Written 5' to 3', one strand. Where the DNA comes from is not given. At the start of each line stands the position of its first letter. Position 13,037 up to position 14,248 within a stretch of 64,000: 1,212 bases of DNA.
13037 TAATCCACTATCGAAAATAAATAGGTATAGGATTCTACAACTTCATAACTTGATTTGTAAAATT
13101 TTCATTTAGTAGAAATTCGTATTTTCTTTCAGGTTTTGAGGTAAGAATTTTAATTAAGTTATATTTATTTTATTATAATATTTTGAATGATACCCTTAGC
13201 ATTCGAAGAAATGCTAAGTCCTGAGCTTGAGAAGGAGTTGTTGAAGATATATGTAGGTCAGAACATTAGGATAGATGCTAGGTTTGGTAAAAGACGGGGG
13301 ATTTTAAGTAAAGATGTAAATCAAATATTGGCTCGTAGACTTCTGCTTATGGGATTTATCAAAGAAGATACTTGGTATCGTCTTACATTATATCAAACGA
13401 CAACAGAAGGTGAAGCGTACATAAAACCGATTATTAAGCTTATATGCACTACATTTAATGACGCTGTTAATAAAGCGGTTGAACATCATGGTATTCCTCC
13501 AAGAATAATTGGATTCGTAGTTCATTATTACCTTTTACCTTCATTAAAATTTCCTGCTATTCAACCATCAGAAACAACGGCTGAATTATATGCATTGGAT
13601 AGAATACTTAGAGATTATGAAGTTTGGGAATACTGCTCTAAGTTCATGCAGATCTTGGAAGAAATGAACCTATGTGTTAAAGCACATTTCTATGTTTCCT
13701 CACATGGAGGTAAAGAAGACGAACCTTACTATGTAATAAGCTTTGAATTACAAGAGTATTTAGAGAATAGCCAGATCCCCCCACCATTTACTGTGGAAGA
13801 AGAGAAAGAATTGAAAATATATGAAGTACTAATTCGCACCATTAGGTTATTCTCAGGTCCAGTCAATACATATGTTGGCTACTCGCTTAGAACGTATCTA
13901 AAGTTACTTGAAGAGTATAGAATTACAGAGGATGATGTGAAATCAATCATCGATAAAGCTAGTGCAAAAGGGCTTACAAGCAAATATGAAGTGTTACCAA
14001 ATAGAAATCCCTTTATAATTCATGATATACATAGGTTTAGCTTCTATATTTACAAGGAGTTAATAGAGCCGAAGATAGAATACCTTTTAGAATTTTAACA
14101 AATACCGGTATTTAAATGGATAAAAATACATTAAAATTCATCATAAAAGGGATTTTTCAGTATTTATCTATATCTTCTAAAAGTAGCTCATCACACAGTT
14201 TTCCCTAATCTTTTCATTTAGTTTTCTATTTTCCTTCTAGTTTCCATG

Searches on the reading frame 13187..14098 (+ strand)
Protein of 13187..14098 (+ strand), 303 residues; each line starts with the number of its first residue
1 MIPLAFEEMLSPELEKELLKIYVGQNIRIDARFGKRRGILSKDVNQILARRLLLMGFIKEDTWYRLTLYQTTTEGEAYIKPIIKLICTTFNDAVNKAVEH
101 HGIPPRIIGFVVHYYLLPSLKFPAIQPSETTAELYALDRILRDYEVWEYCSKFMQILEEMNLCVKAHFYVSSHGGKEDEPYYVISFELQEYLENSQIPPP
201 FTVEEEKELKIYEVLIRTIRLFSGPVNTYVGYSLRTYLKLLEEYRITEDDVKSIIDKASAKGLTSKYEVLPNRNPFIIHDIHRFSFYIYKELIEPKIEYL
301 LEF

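Call 8: search_protein_families(library=pfam, proteins=[window:13187-14098:+], max_evalue=0.01)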
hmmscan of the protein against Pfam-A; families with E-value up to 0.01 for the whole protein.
window:13187-14098:+ (303 aa): 0 families

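Call 12: find_encoding_contigs(protein=window:13187-14098:+, flank=10000, max_places=10)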
Protein window:13187-14098:+ (303 aa): 1 contig read that carries it; 1 place shown.
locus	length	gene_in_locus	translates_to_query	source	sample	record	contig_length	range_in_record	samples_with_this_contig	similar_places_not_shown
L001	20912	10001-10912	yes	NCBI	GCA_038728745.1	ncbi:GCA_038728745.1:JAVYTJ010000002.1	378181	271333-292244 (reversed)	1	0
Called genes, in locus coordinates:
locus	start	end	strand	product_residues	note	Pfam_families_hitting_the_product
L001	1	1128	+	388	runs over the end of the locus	PF07690:MFS_1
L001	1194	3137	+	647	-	PF03485:Arg_tRNA_synt_N, PF00750:tRNA-synt_1d, PF05746:DALR_1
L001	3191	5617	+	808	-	PF00133:tRNA-synt_1, PF09334:tRNA-synt_1g, PF08264:Anticodon_1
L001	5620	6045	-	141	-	PF05168:HEPN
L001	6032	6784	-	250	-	PF01909:NTP_transf_2 (weak), PF18765:Polbeta (weak)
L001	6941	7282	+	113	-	-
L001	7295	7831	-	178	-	PF00881:Nitroreductase, PF14512:TM1586_NiRdase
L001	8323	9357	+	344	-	-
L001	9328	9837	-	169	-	PF01583:APS_kinase, PF01591:6PF2K (weak), PF06414:Zeta_toxin (faint), PF08433:KTI12, PF13207:AAA_17 (faint), PF13238:AAA_18, PF13671:AAA_33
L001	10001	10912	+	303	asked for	-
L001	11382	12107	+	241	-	PF00589:Phage_integrase (weak)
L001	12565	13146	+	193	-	PF04060:FeS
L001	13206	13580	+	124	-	PF12840:HTH_20, PF01022:HTH_5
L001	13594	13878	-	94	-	PF13484:Fer4_16 (faint), PF12797:Fer4_2 (weak), PF12837:Fer4_6 (weak), PF00037:Fer4 (weak), PF14697:Fer4_21, PF12838:Fer4_7 (weak), PF13187:Fer4_9 (weak)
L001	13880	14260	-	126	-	-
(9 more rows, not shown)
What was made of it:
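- The window comes from a metagenome-assembled genome (call 12).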
